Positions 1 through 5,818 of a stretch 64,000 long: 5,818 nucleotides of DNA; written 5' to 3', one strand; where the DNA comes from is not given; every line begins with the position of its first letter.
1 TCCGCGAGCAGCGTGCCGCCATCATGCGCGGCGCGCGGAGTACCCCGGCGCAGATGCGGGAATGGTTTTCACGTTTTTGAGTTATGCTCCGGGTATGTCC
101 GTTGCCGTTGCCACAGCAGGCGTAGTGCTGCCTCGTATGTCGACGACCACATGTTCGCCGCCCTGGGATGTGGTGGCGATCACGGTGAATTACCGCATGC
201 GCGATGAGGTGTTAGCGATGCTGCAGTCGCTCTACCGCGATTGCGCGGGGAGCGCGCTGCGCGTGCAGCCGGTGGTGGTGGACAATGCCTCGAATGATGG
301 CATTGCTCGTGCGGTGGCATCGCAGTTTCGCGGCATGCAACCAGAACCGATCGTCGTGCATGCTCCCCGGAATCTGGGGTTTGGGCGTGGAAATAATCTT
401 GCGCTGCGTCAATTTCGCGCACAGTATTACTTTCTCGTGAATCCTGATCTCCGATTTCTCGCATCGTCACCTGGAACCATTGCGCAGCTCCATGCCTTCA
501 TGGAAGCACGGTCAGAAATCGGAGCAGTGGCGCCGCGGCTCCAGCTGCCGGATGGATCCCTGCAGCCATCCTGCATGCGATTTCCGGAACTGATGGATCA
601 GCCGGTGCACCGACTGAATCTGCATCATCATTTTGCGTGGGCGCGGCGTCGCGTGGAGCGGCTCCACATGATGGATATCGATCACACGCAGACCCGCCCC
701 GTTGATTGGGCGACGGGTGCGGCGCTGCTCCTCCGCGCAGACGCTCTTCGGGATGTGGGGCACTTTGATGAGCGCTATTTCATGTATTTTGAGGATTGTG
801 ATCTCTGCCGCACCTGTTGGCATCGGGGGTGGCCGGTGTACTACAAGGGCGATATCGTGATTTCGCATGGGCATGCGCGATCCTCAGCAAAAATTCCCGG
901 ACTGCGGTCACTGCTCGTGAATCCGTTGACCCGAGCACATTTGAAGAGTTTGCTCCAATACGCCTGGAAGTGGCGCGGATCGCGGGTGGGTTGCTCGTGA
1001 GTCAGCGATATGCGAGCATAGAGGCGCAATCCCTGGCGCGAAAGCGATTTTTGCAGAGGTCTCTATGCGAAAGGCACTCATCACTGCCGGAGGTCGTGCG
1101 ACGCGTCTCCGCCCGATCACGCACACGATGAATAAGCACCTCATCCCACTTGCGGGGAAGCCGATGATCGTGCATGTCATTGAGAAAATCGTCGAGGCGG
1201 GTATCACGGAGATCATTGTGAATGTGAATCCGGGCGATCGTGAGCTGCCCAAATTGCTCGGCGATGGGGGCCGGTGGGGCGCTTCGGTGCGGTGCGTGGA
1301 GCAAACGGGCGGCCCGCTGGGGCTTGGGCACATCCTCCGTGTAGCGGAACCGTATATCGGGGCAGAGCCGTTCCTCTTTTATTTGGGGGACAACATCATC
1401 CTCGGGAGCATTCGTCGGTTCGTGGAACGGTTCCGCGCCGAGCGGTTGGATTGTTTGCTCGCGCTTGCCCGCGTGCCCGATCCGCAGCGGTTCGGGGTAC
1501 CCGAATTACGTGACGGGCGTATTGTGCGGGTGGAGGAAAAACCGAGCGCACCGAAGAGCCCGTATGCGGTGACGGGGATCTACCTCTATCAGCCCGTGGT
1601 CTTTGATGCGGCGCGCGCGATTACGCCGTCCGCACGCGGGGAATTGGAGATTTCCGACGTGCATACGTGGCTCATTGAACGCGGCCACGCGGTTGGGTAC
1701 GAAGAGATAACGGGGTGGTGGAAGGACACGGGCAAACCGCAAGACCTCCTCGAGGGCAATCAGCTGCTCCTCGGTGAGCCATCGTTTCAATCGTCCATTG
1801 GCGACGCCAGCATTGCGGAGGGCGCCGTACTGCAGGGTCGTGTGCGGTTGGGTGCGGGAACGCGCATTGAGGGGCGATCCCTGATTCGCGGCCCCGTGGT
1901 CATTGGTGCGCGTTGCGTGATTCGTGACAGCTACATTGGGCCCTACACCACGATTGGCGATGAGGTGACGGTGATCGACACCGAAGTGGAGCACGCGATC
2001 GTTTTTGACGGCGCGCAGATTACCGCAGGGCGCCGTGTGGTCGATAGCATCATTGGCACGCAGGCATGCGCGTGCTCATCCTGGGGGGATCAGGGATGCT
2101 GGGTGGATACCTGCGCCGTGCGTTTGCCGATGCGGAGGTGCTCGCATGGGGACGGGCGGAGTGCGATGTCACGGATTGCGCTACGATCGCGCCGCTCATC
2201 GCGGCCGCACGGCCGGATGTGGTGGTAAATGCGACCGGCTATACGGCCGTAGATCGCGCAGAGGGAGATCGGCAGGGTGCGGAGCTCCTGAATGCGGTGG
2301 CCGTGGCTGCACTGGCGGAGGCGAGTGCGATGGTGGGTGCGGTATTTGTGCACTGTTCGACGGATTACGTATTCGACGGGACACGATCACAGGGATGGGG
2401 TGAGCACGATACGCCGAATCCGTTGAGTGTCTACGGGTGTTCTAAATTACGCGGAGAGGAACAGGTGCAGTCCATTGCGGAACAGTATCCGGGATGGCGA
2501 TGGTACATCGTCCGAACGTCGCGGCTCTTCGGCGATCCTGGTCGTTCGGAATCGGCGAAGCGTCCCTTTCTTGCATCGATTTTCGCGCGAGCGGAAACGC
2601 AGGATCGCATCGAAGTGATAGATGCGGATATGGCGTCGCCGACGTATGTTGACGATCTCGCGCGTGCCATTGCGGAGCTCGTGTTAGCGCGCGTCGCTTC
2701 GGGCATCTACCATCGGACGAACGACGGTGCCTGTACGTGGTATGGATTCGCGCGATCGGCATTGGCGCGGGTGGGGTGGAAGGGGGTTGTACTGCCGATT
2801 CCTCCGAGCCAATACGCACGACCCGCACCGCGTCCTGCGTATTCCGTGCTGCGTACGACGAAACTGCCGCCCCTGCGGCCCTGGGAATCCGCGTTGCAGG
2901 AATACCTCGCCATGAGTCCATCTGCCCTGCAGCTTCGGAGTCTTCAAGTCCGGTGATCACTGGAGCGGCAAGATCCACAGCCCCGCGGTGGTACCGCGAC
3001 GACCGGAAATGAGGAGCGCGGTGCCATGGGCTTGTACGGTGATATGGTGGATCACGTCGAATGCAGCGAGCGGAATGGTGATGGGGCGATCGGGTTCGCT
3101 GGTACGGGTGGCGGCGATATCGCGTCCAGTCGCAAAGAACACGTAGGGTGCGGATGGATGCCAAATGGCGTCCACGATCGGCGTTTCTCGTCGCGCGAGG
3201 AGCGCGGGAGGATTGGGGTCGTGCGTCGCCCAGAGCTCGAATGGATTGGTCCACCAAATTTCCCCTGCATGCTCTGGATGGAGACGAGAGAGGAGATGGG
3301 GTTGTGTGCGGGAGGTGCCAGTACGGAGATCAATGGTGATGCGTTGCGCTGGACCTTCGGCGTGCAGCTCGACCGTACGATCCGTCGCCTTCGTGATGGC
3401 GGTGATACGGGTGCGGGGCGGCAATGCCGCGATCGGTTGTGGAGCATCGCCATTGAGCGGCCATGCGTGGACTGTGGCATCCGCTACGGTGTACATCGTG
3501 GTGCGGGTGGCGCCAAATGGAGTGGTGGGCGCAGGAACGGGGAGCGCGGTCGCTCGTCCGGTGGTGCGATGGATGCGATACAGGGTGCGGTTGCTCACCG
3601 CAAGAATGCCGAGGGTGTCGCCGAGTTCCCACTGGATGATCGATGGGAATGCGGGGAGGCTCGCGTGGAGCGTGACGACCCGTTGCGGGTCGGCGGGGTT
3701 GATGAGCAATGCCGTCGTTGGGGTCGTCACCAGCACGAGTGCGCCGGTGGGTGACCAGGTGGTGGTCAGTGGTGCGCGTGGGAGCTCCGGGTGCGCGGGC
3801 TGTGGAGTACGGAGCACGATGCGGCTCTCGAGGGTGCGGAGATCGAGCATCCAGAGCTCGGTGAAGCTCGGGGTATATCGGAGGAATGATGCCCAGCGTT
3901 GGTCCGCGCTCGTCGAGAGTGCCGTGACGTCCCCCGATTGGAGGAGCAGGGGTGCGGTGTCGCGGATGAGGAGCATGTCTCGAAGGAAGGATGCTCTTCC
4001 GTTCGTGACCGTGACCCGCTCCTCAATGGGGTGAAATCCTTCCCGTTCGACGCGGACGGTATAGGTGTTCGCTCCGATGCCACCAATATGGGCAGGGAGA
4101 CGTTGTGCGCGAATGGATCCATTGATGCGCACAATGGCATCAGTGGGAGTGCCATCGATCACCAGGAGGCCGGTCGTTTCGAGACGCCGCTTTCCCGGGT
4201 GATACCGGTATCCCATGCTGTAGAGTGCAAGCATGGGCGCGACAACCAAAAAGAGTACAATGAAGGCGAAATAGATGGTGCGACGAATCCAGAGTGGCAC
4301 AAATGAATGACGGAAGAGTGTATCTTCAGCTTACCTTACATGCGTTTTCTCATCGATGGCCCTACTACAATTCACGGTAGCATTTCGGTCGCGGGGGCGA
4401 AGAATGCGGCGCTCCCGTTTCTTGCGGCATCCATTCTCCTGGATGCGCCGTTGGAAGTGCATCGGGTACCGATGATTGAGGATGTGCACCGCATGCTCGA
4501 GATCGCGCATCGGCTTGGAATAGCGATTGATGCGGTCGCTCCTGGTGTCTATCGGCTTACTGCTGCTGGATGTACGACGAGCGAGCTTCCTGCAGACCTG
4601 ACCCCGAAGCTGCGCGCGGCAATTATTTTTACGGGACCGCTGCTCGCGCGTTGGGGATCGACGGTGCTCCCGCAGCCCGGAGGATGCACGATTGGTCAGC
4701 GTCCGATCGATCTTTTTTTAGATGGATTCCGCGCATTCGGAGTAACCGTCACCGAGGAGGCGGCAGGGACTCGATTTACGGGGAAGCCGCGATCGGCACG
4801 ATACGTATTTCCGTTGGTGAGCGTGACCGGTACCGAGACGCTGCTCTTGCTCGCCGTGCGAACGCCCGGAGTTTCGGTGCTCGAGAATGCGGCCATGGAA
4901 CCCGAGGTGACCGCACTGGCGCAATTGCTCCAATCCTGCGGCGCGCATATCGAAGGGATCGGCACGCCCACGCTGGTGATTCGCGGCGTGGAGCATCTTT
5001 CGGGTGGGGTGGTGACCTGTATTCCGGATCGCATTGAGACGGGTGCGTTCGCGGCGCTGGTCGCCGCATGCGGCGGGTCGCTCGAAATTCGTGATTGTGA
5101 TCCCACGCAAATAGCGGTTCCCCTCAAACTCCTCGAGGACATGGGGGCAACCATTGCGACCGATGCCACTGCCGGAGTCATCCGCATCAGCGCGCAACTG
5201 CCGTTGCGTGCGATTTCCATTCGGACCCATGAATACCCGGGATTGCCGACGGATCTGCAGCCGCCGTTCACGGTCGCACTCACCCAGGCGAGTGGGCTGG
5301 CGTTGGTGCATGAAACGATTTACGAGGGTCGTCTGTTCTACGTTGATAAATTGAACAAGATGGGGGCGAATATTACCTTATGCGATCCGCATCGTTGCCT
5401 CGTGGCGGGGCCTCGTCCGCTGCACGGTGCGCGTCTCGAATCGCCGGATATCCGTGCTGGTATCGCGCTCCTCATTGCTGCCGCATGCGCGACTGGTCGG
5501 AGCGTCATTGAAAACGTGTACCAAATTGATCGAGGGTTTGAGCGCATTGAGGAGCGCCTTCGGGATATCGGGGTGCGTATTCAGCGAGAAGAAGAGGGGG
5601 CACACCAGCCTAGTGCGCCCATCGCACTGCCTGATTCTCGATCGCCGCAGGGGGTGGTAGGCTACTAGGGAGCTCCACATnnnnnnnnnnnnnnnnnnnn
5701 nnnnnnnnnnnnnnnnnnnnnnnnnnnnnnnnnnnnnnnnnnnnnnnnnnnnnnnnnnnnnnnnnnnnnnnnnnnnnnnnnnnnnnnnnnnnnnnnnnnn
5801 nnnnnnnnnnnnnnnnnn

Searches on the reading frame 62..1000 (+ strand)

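Call 61: search_protein_families(library=pfam, proteins=[window:62-1000:+], max_evalue=0.00001)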
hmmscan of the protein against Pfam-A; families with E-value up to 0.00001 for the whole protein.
window:62-1000:+ (312 aa): 2 families
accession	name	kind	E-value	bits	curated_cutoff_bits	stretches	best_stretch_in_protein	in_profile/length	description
PF13641.12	Glyco_tranf_2_3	-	7.9e-09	36.3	27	1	39-276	5-218/230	Glycosyltransferase like family 2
PF00535.33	Glycos_transf_2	-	1.7e-07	31.8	23.3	1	40-149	5-105/168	Glycosyl transferase family 2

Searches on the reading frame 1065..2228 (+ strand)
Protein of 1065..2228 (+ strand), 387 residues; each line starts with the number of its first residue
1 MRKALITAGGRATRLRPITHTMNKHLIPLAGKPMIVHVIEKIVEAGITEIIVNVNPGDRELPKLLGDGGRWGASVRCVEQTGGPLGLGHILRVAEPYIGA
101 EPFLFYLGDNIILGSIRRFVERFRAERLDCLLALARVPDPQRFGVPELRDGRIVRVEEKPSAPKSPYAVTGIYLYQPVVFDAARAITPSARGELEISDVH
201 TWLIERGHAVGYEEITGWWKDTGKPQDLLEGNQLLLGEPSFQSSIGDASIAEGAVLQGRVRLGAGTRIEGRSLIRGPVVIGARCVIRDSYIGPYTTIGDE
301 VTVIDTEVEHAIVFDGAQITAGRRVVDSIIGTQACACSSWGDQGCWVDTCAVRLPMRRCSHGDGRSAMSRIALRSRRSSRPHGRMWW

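Call 61: search_protein_families(library=pfam, proteins=[window:1065-2228:+], max_evalue=0.00001)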
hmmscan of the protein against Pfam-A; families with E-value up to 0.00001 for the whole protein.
window:1065-2228:+ (387 aa): 4 families
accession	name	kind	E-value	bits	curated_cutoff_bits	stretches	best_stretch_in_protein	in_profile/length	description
PF00483.29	NTP_transferase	-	1.1e-44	153.3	21.2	1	3-235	1-242/245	Nucleotidyl transferase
PF12804.13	NTP_transf_3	-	3.4e-11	44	27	1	4-131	1-119/160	MobA-like NTP transferase domain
PF25084.1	LbH_EIF2B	-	1.1e-07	32.3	54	1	258-335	8-80/105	EIF2B subunit epsilon LbH domain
PF00132.30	Hexapep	-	8.8e-07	28.8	27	0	260-287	2-29/36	Bacterial transferase hexapeptide (six repeats)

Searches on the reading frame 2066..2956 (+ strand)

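Call 87: search_protein_families(library=pfam, proteins=[window:2066-2956:+], max_evalue=0.00001)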
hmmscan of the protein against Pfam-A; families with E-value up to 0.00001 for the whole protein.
window:2066-2956:+ (296 aa): 3 families
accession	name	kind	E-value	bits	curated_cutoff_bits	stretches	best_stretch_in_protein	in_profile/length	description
PF04321.23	RmlD_sub_bind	-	1.8e-76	257.4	27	1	1-282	1-283/287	RmlD substrate binding domain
PF01370.27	Epimerase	-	2.3e-26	93.1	20.9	1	3-207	1-226/240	NAD dependent epimerase/dehydratase family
PF16363.11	GDP_Man_Dehyd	-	3.1e-10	40.5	27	1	32-144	58-174/332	GDP-mannose 4,6 dehydratase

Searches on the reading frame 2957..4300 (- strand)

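Call 61: search_protein_families(library=pfam, proteins=[window:2957-4300:-], max_evalue=0.00001)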
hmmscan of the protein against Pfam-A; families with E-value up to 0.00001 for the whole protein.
window:2957-4300:- (447 aa): 1 family
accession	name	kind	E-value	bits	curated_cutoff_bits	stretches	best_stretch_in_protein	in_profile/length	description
PF08308.17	PEGA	-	1.1e-06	28.9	20.8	1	44-102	2-59/71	PEGA domain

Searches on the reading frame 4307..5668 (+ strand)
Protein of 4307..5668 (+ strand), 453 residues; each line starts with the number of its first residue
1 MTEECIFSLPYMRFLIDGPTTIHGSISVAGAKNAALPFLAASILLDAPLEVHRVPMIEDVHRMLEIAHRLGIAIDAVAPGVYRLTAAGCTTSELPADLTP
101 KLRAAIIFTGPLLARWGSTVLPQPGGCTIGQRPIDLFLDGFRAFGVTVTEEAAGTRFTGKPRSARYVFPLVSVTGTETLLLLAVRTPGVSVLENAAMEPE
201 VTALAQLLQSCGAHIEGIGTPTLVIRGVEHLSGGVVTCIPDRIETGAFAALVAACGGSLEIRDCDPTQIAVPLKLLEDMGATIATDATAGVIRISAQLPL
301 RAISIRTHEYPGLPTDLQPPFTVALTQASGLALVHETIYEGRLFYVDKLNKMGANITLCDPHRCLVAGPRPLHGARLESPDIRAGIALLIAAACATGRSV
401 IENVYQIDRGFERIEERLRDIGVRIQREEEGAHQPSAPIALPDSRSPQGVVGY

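Call 61: search_protein_families(library=pfam, proteins=[window:4307-5668:+], max_evalue=0.00001)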
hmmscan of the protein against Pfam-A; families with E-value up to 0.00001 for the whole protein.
window:4307-5668:+ (453 aa): 1 family
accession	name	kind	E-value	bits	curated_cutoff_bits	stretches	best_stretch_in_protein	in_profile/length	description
PF00275.25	EPSP_synthase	-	3.2e-70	237.4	22.8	1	17-418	2-417/417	EPSP synthase (3-phosphoshikimate 1-carboxyvinyltransferase)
